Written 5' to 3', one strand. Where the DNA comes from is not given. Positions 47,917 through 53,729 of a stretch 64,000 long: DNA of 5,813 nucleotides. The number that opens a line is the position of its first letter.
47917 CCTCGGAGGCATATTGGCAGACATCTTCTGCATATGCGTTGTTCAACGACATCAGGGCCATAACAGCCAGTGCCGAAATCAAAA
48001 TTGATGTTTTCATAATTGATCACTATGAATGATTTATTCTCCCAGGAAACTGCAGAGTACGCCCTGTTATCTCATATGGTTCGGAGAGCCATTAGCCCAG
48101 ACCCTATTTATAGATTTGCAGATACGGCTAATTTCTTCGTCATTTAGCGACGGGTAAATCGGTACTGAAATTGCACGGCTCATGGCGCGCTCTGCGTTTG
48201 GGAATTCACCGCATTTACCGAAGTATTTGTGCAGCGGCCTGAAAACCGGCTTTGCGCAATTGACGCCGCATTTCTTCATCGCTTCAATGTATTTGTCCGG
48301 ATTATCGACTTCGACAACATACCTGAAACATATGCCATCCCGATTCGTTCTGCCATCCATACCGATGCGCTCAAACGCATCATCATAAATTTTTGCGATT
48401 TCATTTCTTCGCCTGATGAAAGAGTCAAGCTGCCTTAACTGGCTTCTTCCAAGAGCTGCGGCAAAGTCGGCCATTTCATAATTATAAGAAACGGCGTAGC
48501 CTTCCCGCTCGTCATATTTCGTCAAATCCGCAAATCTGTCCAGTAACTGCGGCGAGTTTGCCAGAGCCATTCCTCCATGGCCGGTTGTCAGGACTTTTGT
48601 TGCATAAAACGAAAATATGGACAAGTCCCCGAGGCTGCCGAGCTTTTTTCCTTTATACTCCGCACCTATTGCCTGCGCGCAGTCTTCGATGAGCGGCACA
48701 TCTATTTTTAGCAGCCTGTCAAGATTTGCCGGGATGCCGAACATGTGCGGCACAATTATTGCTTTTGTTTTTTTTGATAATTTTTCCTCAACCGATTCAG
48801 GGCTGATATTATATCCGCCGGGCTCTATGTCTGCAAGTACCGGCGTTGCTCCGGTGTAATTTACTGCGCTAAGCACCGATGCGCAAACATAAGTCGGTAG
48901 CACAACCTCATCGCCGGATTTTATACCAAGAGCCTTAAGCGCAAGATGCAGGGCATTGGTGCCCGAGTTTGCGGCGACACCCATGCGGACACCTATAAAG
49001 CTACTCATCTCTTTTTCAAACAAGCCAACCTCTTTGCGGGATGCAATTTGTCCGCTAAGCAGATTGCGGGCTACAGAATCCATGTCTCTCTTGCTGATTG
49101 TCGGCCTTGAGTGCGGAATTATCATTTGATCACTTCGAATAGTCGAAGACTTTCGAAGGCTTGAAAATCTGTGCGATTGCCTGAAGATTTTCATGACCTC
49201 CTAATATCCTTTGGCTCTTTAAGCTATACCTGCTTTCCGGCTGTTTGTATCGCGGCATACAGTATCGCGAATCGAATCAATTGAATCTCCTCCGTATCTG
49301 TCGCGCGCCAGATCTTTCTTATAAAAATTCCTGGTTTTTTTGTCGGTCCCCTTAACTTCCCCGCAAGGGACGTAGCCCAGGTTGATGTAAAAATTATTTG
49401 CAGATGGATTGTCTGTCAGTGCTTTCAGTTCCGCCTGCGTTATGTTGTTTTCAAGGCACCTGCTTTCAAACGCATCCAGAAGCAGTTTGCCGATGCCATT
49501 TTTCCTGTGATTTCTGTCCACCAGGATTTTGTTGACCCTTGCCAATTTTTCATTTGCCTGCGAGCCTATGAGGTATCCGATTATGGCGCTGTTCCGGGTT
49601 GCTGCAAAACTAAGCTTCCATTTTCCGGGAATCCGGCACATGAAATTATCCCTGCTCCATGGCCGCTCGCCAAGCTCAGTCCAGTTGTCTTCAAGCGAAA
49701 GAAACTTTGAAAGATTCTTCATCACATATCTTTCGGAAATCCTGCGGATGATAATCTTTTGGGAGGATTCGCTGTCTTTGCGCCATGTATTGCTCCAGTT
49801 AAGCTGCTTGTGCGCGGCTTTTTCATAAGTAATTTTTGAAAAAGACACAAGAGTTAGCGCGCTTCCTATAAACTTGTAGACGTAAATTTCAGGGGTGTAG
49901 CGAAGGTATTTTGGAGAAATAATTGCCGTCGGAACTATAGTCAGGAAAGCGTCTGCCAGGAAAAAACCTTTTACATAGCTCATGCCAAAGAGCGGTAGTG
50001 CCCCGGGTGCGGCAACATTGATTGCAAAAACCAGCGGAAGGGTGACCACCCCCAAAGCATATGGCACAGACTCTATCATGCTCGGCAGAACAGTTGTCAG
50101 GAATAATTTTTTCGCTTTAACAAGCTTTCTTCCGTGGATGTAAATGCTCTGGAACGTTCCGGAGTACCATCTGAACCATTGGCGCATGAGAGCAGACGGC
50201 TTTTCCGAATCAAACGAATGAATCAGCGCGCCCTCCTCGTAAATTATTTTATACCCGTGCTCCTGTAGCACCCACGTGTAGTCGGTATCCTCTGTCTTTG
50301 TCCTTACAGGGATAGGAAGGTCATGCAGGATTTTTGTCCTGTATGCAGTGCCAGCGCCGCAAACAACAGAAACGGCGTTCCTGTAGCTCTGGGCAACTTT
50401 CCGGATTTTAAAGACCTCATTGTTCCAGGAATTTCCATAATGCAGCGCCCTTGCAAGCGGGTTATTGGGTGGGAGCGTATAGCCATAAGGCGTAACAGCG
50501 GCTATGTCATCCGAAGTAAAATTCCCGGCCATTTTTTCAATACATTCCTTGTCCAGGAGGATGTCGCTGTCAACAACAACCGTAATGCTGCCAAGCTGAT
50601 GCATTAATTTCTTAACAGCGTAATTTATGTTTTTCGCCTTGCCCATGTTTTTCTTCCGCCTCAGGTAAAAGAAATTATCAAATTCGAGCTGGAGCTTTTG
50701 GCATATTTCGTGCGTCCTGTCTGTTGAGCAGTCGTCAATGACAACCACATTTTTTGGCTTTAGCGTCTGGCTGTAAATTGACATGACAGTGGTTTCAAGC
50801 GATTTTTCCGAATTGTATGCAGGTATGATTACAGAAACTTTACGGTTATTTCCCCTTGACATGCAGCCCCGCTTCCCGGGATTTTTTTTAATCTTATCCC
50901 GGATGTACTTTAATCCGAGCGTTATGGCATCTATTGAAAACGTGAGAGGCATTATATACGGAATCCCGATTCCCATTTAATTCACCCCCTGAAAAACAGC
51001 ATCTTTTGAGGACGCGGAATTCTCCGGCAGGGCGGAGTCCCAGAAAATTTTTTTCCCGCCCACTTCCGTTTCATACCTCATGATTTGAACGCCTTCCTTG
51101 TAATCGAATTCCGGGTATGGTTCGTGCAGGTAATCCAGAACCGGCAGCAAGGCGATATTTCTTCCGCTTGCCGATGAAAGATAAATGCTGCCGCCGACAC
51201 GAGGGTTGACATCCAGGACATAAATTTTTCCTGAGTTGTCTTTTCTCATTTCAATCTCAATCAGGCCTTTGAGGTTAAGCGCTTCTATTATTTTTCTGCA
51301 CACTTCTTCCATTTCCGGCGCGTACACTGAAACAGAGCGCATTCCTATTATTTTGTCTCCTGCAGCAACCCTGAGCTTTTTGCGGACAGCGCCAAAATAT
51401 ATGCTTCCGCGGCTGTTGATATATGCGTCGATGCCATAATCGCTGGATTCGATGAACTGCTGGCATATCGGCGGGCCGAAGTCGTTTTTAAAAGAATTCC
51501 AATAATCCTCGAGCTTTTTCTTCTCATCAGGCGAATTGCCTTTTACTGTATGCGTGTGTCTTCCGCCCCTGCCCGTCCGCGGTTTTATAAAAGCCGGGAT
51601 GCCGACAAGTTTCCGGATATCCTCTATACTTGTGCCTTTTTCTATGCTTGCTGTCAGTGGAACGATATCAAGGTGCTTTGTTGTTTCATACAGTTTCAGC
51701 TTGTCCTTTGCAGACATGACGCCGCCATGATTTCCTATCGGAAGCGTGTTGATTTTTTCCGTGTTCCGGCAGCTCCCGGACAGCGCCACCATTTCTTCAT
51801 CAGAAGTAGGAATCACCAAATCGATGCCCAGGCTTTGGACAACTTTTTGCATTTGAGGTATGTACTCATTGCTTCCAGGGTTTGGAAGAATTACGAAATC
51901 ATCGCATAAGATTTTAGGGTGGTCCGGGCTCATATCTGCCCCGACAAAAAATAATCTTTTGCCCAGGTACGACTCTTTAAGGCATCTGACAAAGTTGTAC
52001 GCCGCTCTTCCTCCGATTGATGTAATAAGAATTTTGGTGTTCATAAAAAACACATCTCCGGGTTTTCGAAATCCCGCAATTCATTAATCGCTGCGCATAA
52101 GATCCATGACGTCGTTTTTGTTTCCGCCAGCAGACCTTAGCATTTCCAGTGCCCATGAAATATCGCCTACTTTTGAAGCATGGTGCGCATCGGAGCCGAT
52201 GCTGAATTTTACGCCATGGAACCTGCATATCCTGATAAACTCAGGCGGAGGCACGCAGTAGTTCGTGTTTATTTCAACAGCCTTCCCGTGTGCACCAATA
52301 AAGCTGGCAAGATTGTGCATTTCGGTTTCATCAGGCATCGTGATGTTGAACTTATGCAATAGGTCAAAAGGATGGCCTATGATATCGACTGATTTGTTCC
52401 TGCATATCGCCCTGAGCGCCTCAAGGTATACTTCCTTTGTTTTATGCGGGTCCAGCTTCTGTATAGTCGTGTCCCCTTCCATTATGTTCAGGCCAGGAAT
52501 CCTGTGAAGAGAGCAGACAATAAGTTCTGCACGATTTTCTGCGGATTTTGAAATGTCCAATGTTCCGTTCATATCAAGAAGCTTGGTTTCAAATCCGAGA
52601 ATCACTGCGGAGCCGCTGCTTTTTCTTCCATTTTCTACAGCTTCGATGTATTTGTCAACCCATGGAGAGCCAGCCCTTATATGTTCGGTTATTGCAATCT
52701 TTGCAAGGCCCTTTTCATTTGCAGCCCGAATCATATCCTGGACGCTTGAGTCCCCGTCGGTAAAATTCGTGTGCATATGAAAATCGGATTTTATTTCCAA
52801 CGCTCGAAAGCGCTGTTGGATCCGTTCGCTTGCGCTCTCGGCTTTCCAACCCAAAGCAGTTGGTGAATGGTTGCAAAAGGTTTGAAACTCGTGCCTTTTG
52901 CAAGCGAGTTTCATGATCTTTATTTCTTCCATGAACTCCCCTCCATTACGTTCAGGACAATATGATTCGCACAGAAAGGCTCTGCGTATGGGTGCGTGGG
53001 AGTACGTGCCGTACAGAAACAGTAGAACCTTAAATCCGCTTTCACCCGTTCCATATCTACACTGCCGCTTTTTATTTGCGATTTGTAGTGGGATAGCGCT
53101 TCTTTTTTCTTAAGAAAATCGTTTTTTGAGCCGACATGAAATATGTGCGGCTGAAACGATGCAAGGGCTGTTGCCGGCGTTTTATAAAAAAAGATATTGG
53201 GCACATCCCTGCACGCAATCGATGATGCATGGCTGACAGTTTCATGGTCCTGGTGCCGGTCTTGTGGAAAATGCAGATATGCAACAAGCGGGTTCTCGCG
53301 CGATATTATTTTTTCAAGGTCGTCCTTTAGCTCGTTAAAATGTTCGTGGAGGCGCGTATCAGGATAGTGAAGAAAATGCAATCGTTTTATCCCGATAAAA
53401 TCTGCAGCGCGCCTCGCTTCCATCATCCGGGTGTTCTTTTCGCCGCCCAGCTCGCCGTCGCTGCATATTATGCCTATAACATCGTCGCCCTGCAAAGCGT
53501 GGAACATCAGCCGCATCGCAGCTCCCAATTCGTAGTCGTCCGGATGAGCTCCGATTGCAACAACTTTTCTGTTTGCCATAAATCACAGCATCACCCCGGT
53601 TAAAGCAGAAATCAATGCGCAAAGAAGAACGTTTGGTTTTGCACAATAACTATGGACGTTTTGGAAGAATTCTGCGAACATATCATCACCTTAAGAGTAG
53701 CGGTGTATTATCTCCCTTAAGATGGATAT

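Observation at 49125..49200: Repeat copies fused in-frame to the 5' ends of several genes, creating alternative ATGs and shared HRFSS-type N-terminal extensions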

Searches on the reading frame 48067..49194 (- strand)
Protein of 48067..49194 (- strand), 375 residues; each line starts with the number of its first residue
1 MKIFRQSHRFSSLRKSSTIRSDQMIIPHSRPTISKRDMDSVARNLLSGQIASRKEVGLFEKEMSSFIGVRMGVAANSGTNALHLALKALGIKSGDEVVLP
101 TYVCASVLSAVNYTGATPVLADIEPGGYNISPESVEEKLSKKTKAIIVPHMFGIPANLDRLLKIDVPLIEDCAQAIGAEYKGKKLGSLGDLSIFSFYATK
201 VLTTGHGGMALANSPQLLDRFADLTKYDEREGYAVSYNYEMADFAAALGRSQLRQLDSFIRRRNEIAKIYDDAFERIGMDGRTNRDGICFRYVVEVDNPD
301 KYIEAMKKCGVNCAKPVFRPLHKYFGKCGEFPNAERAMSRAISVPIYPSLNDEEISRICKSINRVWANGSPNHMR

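Call 11: search_protein_families(library=pfam, proteins=[window:48067-49194:-], max_evalue=0.01)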
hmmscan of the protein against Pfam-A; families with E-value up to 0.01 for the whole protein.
window:48067-49194:- (375 aa): 2 families
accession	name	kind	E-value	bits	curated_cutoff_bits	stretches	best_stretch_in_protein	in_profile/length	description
PF01041.23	DegT_DnrJ_EryC1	-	1.1e-85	288.5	19.8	1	32-362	2-359/360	DegT/DnrJ/EryC1/StrS aminotransferase family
PF00155.27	Aminotran_1_2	-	6.9e-05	22.6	19.7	1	59-149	47-153/361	Aminotransferase class I and II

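Call 12: search_protein_families(library=ncbifam, proteins=[window:48067-49194:-], max_evalue=0.01)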
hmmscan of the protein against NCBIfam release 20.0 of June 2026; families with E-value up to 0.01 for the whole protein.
window:48067-49194:- (375 aa): 21 families
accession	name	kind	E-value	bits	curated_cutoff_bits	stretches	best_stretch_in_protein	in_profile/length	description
TIGR03588.1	PseC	equivalog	2.2e-62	211.2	423.5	1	26-365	2-379/380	UDP-4-amino-4,6-dideoxy-N-acetyl-beta-L-altrosamine transaminase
TIGR04181.1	NHT_00031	hypoth_equivalog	3.3e-56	190.7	420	1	26-345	1-357/359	LegC family aminotransferase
NF008658.2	PRK11658.1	equivalog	3.4e-51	174.1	631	1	25-365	4-376/379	UDP-4-amino-4-deoxy-L-arabinose aminotransferase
NF011936.0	PRK15407.1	equivalog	1.8e-44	152.2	423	2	8-217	18-240/440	lipopolysaccharide biosynthesis protein RfbH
NF008687.0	PRK11706.1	equivalog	7.8e-44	149.9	375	1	26-365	2-373/375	dTDP-4-amino-4,6-dideoxygalactose transaminase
TIGR04427.1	PLP_DesI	equivalog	2.3e-37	129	650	1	59-369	57-386/390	dTDP-4-dehydro-6-deoxyglucose aminotransferase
TIGR02379.1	ECA_wecE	subfamily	8.7e-32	110.3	434.85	1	26-222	2-204/376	dTDP-4-amino-4,6-dideoxy-D-glucose transaminase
NF005817.0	PRK07683.1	equivalog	2.5e-08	33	575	1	75-150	95-169/387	aminotransferase A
NF006488.0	PRK08912.1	equivalog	1.2e-07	31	498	1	77-148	95-165/387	aminotransferase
NF004770.0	PRK06108.1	subfamily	1.6e-05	24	422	1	74-148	101-176/396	pyridoxal phosphate-dependent aminotransferase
NF006569.0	PRK09082.1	subfamily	1.7e-05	24.1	420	1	77-148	99-169/386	methionine aminotransferase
NF004975.0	PRK06348.1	equivalog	3.1e-05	23.2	549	1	73-148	93-168/384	pyridoxal phosphate-dependent aminotransferase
NF005816.0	PRK07682.1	equivalog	5.3e-05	22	620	1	78-148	99-169/390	aminotransferase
NF041091.1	asp_aminotase_Arch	equivalog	0.00013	20.9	550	1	73-148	91-166/376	aspartate aminotransferase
NF004621.0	PRK05957.1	equivalog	0.00057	18.7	498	1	77-147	96-165/389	pyridoxal phosphate-dependent aminotransferase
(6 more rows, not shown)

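Call 13: find_homologous_proteins(query=window:48067-49194:-, max_evalue=1e-20)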
Query window:48067-49194:- (375 aa): 7139 proteins with E <= 1e-20 among 8000 candidates; the best 120 are listed.
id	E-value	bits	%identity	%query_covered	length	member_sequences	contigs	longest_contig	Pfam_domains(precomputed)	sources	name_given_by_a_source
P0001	8.3e-249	843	100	100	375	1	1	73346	PF01041.24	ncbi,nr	ncbi:UDP-4-amino-4-deoxy-L-arabinose--oxoglutarate aminotransferase [uncultured archaeon]|nr:UDP-4-a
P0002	2.6e-188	644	82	94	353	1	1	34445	PF00155.28,PF01041.24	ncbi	-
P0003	4.7e-172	590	75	91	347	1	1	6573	PF01041.24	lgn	-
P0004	4.1e-162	557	72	90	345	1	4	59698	PF01041.24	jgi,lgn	-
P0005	6.4e-161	553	70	90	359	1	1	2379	PF00155.28,PF01041.24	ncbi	-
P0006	3.3e-157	541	69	91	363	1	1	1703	PF01041.24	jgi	-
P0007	1.6e-155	536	69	92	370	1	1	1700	PF00155.28,PF01041.24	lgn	-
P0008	1.4e-150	519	66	92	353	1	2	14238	PF01041.24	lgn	-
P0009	2.5e-148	512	66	91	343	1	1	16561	PF01041.24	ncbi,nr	ncbi:MAG: DegT/DnrJ/EryC1/StrS aminotransferase family protein [Candidatus Aenigmarchaeota archaeon]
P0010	4.4e-148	511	65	92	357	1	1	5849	PF00155.28,PF01041.24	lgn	-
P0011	2.7e-147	509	67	91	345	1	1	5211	PF01041.24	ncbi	-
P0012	4.2e-146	505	66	91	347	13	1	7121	PF00155.28,PF01041.24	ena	-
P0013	7.7e-145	501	64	92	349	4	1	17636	PF01041.24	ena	-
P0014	2.2e-141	489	64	92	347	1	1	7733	PF00155.28,PF01041.24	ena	-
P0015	3.2e-141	489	63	92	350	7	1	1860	PF01041.24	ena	-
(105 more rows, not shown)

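Call 14: find_encoding_contigs(protein=P0001, flank=1000, max_places=3)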
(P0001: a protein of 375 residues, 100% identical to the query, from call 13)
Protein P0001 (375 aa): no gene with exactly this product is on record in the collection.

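Call 15: find_encoding_contigs(protein=P0002, flank=10000, max_places=3)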
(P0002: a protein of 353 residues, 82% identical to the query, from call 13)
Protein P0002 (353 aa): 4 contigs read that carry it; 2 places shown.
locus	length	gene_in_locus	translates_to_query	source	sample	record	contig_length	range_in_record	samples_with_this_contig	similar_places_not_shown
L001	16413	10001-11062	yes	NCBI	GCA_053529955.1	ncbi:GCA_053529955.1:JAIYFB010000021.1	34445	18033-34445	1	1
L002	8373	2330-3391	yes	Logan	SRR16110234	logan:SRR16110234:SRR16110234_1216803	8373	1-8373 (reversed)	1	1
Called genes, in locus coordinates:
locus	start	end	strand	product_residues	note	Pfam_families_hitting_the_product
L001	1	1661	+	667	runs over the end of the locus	PF03030:H_PPase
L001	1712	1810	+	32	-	-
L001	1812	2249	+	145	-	PF00583:Acetyltransf_1, PF13673:Acetyltransf_10, PF13508:Acetyltransf_7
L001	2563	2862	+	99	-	PF00583:Acetyltransf_1, PF13508:Acetyltransf_7, PF13673:Acetyltransf_10 (weak)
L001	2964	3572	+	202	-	PF03876:SHS2_Rpb7-N, PF00575:S1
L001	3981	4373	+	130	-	PF15919:HicB_lk_antitox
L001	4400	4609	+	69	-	-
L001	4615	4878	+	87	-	PF04266:ASCH (faint), PF12961:DUF3850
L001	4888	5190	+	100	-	PF01282:Ribosomal_S24e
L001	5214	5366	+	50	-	-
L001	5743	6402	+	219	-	PF02585:PIG-L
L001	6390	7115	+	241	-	PF02811:PHP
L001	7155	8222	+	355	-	PF21360:PylC-like_N, PF02655:ATP-grasp_3, PF13535:ATP-grasp_4 (weak), PF15632:ATPgrasp_Ter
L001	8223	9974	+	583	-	PF13506:Glyco_transf_21 (weak), PF00535:Glycos_transf_2, PF13641:Glyco_tranf_2_3, PF13632:Glyco_trans_2_3, PF00583:Acetyltransf_1, PF13673:Acetyltransf_10, PF13508:Acetyltransf_7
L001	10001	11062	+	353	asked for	PF01041:DegT_DnrJ_EryC1, PF00155:Aminotran_1_2 (weak)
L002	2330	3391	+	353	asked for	PF01041:DegT_DnrJ_EryC1, PF00155:Aminotran_1_2 (weak)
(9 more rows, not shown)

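Call 57: list_cluster_members(proteins=[P0001, P0122, P0123, P0002])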
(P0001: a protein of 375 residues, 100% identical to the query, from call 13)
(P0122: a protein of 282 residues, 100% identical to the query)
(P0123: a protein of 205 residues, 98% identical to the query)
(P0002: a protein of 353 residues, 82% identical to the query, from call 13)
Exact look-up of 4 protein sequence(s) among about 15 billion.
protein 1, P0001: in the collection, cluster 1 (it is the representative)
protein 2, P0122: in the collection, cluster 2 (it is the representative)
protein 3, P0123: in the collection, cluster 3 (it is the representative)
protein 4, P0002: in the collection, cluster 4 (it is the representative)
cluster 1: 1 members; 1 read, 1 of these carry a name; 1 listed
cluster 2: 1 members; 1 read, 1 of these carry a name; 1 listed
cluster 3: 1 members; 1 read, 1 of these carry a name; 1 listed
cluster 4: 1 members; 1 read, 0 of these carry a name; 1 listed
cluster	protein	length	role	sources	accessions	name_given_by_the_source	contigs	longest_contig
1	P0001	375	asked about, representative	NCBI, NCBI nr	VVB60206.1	UDP-4-amino-4-deoxy-L-arabinose--oxoglutarate aminotransferase [uncultured archaeon]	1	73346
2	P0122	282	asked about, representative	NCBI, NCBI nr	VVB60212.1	phosphatase YcdX [uncultured archaeon]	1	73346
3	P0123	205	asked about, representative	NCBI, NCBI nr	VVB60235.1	Endoribonuclease Nob1 [uncultured archaeon]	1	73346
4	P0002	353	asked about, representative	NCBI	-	-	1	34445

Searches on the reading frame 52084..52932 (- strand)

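Call 11: search_protein_families(library=pfam, proteins=[window:52084-52932:-], max_evalue=0.01)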
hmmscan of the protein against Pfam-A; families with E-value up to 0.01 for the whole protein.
window:52084-52932:- (282 aa): 1 family
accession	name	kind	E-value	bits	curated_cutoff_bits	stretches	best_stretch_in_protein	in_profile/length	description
PF02811.25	PHP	-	1.6e-15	58.3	26.4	1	50-224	1-164/164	PHP domain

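Call 12: search_protein_families(library=ncbifam, proteins=[window:52084-52932:-], max_evalue=0.01)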
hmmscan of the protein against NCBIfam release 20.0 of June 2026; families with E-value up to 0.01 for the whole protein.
window:52084-52932:- (282 aa): 18 families
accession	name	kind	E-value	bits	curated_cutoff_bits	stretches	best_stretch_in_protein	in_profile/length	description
NF006251.0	PRK08392.1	equivalog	1.8e-36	125.7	212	1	50-276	3-211/216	hypothetical protein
NF006702.0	PRK09248.1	domain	2.3e-20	73.1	264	1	47-277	3-222/246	PHP domain-containing protein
NF006375.0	PRK08609.1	equivalog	1.1e-15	57.2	426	1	39-278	327-557/571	DNA polymerase/3'-5' exonuclease PolX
NF005596.0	PRK07328.1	subfamily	4.6e-15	55.7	202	1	49-270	4-252/269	histidinol-phosphatase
TIGR01856.1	hisJ_fam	subfamily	1.7e-14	54.2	90.2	1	50-256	2-244/252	histidinol-phosphatase HisJ family protein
NF005928.0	PRK07945.1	equivalog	1.3e-13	51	250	1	31-255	81-301/337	PHP domain-containing protein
NF004086.0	PRK05588.1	equivalog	1.8e-08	34.7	321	1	50-257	3-227/255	histidinol phosphate phosphatase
NF004981.0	PRK06361.1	equivalog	1.2e-07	31.3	117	1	50-139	3-95/217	histidinol phosphate phosphatase domain-containing protein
NF005996.1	PRK08123.1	equivalog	4.7e-07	29.4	133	1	50-86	2-40/262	histidinol-phosphatase HisJ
NF045780.1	TrlF_fam_ATP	equivalog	8.5e-07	28.1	350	1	48-121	7-86/944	TrlF family AAA-like ATPase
NF038032.1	CehA_McbA_metalo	domain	1.4e-06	28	80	1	48-115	4-66/315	CehA/McbA family metallohydrolase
NF005597.0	PRK07329.1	equivalog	4e-06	26.6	303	1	50-269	5-241/257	hypothetical protein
NF041577.1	nside_bi_sphtase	equivalog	8.8e-06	25.1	400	1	48-85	3-40/276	3',5'-nucleoside bisphosphate phosphatase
NF005235.0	PRK06740.1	equivalog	9.7e-06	25.2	442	1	131-266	163-311/335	histidinol phosphate phosphatase domain-containing protein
NF047791.1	RNaseRnm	equivalog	7.3e-05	22.2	375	1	49-84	3-38/275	RNase RNM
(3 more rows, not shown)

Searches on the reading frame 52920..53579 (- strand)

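Call 11: search_protein_families(library=pfam, proteins=[window:52920-53579:-], max_evalue=0.01)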
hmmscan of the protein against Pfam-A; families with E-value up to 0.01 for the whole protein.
window:52920-53579:- (219 aa): 1 family
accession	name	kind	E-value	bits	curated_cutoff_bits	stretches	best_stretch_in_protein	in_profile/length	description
PF02585.22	PIG-L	-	3e-24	86.4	28.2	1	8-120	2-126/129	GlcNAc-PI de-N-acetylase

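Call 12: search_protein_families(library=ncbifam, proteins=[window:52920-53579:-], max_evalue=0.01)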
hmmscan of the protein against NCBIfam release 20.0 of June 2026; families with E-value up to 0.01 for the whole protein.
window:52920-53579:- (219 aa): 3 families
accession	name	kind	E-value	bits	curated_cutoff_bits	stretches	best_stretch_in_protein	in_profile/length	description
TIGR04001.1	thiol_BshB1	equivalog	6.5e-18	65.3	182.5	1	5-123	3-122/226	bacillithiol biosynthesis deacetylase BshB1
TIGR04000.1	thiol_BshB2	equivalog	2.8e-06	27.2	195.25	1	6-140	3-151/217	bacillithiol biosynthesis deacetylase BshB2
TIGR03446.1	mycothiol_Mca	equivalog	0.00025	20.8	277.15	1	5-66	2-63/283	mycothiol conjugate amidase Mca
